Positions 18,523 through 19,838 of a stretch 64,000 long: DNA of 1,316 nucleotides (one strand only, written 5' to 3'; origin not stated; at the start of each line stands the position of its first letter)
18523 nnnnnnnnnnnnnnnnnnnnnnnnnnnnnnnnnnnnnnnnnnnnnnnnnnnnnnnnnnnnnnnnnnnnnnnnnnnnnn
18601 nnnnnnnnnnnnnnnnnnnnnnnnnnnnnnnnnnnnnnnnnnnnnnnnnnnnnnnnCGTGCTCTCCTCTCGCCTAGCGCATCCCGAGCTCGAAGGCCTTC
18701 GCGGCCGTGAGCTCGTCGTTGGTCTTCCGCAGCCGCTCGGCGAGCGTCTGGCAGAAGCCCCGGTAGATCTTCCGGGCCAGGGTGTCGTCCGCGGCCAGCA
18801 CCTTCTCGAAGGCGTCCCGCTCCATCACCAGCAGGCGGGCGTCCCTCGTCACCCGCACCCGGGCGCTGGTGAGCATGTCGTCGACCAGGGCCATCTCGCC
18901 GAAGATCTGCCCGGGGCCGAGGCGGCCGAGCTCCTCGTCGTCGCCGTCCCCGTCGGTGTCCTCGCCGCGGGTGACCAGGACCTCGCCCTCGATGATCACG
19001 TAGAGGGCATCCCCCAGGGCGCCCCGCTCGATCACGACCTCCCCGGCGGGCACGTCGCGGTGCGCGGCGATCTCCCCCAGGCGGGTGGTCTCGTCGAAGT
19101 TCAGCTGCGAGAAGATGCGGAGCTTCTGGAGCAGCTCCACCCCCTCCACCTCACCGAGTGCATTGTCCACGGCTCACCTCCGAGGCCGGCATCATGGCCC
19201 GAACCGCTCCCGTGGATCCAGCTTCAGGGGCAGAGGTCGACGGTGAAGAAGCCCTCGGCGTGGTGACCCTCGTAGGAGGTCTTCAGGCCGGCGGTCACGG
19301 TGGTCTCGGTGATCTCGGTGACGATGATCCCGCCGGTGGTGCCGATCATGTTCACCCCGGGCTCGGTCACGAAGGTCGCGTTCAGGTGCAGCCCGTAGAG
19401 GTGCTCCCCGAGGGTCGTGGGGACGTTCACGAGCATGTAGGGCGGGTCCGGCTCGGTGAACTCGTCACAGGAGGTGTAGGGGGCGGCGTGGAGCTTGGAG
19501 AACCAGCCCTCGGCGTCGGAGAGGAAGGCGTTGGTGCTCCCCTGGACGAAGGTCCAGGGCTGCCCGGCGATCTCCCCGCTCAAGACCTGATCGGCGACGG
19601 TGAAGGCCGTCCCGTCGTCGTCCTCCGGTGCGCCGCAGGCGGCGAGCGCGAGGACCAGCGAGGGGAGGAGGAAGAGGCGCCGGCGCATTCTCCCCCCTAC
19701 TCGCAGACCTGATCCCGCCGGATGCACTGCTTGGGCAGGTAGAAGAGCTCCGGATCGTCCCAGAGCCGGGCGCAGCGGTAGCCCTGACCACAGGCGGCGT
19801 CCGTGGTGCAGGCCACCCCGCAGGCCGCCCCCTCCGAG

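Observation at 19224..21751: Three-gene lipoprotein operon: small lipoprotein / clan-CD-like Cys peptidase lipoprotein / small lipoprotein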

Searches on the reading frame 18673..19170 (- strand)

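Call 3: search_protein_families(library=pfam, proteins=[window:18673-19170:-], max_evalue=0.1)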
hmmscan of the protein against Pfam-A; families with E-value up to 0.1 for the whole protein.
window:18673-19170:- (165 aa): 1 family
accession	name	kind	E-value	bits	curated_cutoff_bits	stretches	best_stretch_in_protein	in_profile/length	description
PF00027.35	cNMP_binding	-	3.6e-20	72.2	27.5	1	38-127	2-88/89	Cyclic nucleotide-binding domain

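Call 4: search_protein_families(library=ncbifam, proteins=[window:18673-19170:-], max_evalue=0.1)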
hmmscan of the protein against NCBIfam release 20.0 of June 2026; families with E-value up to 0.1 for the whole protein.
window:18673-19170:- (165 aa): 9 families
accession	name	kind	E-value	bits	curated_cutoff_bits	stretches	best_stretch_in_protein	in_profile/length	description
TIGR03896.1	cyc_nuc_ocin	subfamily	2e-18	66.9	161.05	1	34-154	7-128/317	bacteriocin-type transport-associated protein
NF041163.2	encap_f2b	equivalog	1.1e-09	37.9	400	1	14-138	73-196/450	family 2B encapsulin nanocompartment shell protein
NF006901.0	PRK09392.1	equivalog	8.6e-09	35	211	1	12-150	7-141/236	transcriptional activator FtrB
NF058543.1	ActPatMycb56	equivalog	3.3e-08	32.8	460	1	17-144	1-123/317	acetyltransferase Pat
NF008732.0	PRK11753.1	equivalog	1.2e-07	31.4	266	1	36-155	24-137/214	cAMP-activated global transcriptional regulator CRP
NF050815.1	TransActFtrBCaul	equivalog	0.00022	20.5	300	1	15-137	12-130/251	transcriptional activator FtrB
NF045989.1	TransRegFnrLRhodb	equivalog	0.0045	16.2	300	1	20-135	21-130/245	transcriptional regulator FnrL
NF010499.0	PRK13918.1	equivalog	0.044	13.3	274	1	41-98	18-71/205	CRP/FNR family transcriptional regulator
NF007707.0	PRK10402.1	subfamily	0.058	13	180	1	84-163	77-152/226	transcriptional regulator YeiL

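Call 54: search_protein_families(library=padloc, proteins=[window:18673-19170:-], max_evalue=0.01)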
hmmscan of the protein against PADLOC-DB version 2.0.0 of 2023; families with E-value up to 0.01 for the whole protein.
window:18673-19170:- (165 aa): 4 families
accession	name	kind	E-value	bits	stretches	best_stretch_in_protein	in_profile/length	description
PDLC00731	Effector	-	1.8e-10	38.3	1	25-157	30-151/306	TIR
PDLC02371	PycTIR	-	8.1e-10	36.5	1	29-157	31-148/288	-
PDLC00732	Effector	-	1.7e-09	35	1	11-157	13-147/301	TIR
PDLC00734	PycC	-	2.6e-05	21.5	1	36-126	34-121/374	Pycsar cyclase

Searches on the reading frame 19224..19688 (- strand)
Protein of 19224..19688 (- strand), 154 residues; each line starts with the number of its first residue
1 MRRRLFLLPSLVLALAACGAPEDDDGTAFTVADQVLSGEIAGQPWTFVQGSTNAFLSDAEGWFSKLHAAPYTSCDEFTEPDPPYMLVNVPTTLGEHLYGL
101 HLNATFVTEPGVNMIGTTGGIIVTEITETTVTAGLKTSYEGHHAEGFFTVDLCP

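Call 3: search_protein_families(library=pfam, proteins=[window:19224-19688:-], max_evalue=0.1)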
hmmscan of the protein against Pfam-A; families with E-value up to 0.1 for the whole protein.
window:19224-19688:- (154 aa): 1 family
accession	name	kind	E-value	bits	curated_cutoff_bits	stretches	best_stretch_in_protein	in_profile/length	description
PF20595.4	pAdhesive_6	-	0.053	13.5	27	1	91-137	73-119/165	Putative adhesive domain (group 6)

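Call 4: search_protein_families(library=ncbifam, proteins=[window:19224-19688:-], max_evalue=0.1)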
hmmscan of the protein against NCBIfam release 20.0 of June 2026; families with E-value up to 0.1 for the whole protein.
window:19224-19688:- (154 aa): 1 family
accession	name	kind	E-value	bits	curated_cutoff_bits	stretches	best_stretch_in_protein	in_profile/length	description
NF047847.2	SS_mature_LptM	equivalog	0.044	13.9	27.7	1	1-19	1-21/31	LPS translocon maturation chaperone LptM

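Call 16: find_homologous_proteins(query=window:19224-19688:-)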
Query window:19224-19688:- (154 aa): 1 proteins with E <= 0.001 among 107 candidates.
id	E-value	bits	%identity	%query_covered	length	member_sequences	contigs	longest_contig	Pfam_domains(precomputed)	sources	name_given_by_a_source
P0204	6.9e-100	349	100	100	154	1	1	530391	-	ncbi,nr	ncbi:MAG: hypothetical protein P1V51_00710 [Deltaproteobacteria bacterium]|nr:hypothetical protein [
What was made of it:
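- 19224..19688 (-): Adjacent downstream gene for a 154-aa orphan lipoprotein, starting 8 nt after the protease stop codon. The only hit among 5.8 billion protein clusters is the protein itself (call 16).
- The 154-aa orphan starts 8 nt after the protease stop codon, and fast-evolving immunity genes can look like orphans (call 16).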

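Call 54: search_protein_families(library=padloc, proteins=[window:19224-19688:-], max_evalue=0.01)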
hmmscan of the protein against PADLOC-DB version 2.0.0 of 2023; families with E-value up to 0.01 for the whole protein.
window:19224-19688:- (154 aa): 0 families
